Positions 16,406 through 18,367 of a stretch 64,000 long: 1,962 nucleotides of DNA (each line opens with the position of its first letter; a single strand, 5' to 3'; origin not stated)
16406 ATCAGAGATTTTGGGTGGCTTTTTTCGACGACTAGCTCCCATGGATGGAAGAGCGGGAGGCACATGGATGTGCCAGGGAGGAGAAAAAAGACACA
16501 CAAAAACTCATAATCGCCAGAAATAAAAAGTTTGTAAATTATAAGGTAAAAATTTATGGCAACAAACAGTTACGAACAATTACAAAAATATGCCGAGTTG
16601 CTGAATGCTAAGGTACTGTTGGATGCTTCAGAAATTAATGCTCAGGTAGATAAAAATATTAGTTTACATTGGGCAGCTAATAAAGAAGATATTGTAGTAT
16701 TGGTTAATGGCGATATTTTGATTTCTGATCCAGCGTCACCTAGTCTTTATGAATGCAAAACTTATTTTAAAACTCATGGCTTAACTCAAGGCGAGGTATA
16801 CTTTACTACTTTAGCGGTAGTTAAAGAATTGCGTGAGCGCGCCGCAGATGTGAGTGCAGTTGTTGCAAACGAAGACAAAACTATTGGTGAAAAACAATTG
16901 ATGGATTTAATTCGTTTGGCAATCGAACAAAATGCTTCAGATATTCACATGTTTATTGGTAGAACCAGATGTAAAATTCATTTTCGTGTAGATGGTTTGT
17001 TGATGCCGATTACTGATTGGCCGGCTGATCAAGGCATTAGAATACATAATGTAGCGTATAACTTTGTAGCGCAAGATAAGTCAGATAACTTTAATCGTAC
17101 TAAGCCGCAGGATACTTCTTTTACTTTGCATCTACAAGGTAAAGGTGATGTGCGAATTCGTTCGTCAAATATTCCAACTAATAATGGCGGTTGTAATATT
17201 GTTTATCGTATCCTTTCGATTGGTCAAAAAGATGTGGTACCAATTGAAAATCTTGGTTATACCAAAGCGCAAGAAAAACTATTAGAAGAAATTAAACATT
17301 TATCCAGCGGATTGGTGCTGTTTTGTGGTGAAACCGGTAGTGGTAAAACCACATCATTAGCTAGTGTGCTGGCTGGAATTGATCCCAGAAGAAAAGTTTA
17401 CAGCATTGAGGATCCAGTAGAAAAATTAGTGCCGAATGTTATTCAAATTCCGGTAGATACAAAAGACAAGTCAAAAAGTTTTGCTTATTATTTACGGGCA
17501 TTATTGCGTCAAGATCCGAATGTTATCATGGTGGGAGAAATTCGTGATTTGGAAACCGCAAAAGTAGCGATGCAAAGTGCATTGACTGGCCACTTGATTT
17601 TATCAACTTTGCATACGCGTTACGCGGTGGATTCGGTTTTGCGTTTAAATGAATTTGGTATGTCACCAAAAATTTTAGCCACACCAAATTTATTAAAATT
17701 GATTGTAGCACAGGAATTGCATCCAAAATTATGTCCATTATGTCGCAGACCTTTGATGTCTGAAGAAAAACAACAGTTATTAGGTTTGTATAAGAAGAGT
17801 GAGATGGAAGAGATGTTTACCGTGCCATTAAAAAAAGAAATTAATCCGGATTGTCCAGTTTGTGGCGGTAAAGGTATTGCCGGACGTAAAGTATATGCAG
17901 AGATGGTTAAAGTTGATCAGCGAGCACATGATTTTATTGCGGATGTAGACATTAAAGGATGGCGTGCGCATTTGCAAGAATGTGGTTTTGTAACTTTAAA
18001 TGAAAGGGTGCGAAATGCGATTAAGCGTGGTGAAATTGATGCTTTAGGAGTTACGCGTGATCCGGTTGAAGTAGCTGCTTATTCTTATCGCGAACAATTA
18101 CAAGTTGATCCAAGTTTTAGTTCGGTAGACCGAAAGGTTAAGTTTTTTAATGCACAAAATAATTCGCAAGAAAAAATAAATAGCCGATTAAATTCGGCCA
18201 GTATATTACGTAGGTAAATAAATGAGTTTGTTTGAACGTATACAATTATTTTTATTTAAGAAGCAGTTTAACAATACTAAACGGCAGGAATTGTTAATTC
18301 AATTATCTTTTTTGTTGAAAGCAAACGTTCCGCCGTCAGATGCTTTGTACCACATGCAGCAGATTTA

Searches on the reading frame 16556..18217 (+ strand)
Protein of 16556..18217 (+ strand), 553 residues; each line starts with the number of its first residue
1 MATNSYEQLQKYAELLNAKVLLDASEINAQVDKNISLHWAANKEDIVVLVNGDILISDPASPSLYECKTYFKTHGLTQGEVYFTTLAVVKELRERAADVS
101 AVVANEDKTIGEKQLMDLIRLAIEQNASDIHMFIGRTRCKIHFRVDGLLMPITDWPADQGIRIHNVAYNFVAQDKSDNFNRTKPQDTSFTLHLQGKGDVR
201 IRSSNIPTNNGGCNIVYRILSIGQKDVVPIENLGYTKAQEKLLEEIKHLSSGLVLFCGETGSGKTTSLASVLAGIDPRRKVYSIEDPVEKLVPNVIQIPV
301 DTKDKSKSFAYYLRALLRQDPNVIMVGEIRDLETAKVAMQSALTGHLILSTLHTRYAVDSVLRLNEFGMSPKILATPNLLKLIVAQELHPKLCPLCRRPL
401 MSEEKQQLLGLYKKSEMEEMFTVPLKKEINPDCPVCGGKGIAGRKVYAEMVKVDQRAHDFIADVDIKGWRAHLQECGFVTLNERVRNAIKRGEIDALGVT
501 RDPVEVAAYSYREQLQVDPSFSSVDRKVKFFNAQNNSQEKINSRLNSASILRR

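Call 11: search_protein_families(library=pfam, proteins=[window:16556-18217:+], max_evalue=0.01)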
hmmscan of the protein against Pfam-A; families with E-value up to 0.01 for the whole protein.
window:16556-18217:+ (553 aa): 4 families
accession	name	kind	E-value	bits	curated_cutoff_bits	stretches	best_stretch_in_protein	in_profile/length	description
PF00437.27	T2SSE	-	3.5e-80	269.9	24.9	1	106-494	3-363/370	Type II/IV secretion system protein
PF04423.19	Rad50_zn_hook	-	0.00019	21.6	24.3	1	393-413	22-42/52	Rad50 zinc hook motif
PF13401.12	AAA_22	-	0.00031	21.5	27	1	251-319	5-60/130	AAA domain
PF13476.12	AAA_23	-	0.00089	20.4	27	1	246-268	15-36/201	AAA domain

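Call 15: find_encoding_contigs(protein=window:16556-18217:+, flank=10000, max_places=6)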
Protein window:16556-18217:+ (553 aa): no gene with exactly this product is on record in the collection.

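Call 17: find_homologous_proteins(query=window:16556-18217:+, max_evalue=1e-50)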
Query window:16556-18217:+ (553 aa): 122 proteins with E <= 1e-50 among 8000 candidates; the best 120 are listed.
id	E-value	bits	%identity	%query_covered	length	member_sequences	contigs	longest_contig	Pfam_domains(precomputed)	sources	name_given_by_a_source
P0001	0.0e+0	1172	94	100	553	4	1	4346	PF00437.27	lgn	-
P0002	3.5e-277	938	78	96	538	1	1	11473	PF00437.27,PF13401.13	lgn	-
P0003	1.5e-166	573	51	92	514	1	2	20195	PF00437.27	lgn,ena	-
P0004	1.5e-146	507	48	92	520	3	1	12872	PF00437.27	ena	-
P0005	7.3e-146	505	48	90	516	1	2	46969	PF00437.27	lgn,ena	-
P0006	1.5e-145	504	48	90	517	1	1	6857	PF00437.27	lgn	-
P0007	2.4e-145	503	47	92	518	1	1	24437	PF00437.27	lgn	-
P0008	3.5e-145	503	49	92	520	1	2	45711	PF00437.27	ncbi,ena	-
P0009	9.1e-145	502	47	92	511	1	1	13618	PF00437.27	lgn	-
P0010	4.5e-144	499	47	92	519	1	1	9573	PF00437.27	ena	-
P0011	2.6e-141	490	47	92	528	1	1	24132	PF00437.27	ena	-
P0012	5.0e-140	486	47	90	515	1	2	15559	PF00437.27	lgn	-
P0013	5.4e-138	479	47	93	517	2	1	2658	PF00437.27,PF13476.13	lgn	-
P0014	5.4e-136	473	46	89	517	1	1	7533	PF00437.27,PF13401.13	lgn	-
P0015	2.8e-135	470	46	92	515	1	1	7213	PF00437.27,PF13476.13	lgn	-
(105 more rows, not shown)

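Call 19: find_encoding_contigs(protein=P0001, flank=10000, max_places=6)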
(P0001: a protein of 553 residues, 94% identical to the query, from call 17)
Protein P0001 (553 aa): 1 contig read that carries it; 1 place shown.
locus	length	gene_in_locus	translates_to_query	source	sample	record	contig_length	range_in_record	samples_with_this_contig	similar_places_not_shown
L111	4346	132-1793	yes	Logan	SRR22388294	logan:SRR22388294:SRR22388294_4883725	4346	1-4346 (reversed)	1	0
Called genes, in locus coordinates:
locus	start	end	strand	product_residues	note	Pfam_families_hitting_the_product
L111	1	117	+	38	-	?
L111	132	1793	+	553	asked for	PF00437:T2SSE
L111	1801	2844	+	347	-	PF00482:T2SSF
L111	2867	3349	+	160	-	PF07963:N_methyl (weak), PF08805:PilS (weak)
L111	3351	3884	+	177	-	PF07963:N_methyl (weak)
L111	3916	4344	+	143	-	?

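Call 20: find_encoding_contigs(protein=P0002, flank=10000, max_places=6)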
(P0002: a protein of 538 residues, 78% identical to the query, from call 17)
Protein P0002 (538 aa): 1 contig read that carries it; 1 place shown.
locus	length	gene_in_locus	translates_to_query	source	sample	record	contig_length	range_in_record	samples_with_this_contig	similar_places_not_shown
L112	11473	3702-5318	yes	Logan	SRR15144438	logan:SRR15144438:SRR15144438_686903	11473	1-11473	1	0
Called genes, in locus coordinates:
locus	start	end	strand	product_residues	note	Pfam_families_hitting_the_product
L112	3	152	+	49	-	?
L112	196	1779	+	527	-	PF07655:Secretin_N_2 (weak), PF00263:Secretin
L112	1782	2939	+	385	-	-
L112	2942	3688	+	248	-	-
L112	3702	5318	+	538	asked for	PF00437:T2SSE, PF13401:AAA_22 (faint)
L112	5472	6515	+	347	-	PF00482:T2SSF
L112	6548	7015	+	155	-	PF07963:N_methyl (weak), PF08805:PilS (weak)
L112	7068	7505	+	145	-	PF07963:N_methyl, PF08805:PilS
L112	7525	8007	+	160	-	-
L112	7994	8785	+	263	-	-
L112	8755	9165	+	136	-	-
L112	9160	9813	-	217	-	PF02163:Peptidase_M50 (weak)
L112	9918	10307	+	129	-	-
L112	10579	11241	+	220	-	PF02230:Abhydrolase_2, PF00561:Abhydrolase_1 (faint), PF01738:DLH (weak)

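Call 21: find_encoding_contigs(protein=P0003, flank=10000, max_places=4)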
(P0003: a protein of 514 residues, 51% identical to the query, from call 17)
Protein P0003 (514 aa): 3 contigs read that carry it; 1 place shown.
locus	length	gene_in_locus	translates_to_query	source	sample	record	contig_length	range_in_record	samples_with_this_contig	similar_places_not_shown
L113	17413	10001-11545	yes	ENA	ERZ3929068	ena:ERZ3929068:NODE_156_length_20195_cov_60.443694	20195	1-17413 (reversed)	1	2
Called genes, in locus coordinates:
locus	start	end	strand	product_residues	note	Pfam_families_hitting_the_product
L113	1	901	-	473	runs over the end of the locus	PF19295:SufBD_N (weak), PF01458:SUFBD_core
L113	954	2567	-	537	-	PF01523:PmbA_TldD_1st, PF19290:PmbA_TldD_2nd, PF19289:PmbA_TldD_3rd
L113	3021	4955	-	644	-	PF00069:Pkinase (weak)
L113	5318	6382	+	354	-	-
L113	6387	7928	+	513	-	PF07655:Secretin_N_2, PF00263:Secretin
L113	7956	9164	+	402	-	-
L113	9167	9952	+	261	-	-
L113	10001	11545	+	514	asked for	PF00437:T2SSE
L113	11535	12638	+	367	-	PF00482:T2SSF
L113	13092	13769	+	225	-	PF03462:PCRF, PF00472:RF-1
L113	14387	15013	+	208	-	-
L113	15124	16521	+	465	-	PF00749:tRNA-synt_1c, PF19269:Anticodon_2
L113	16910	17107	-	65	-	-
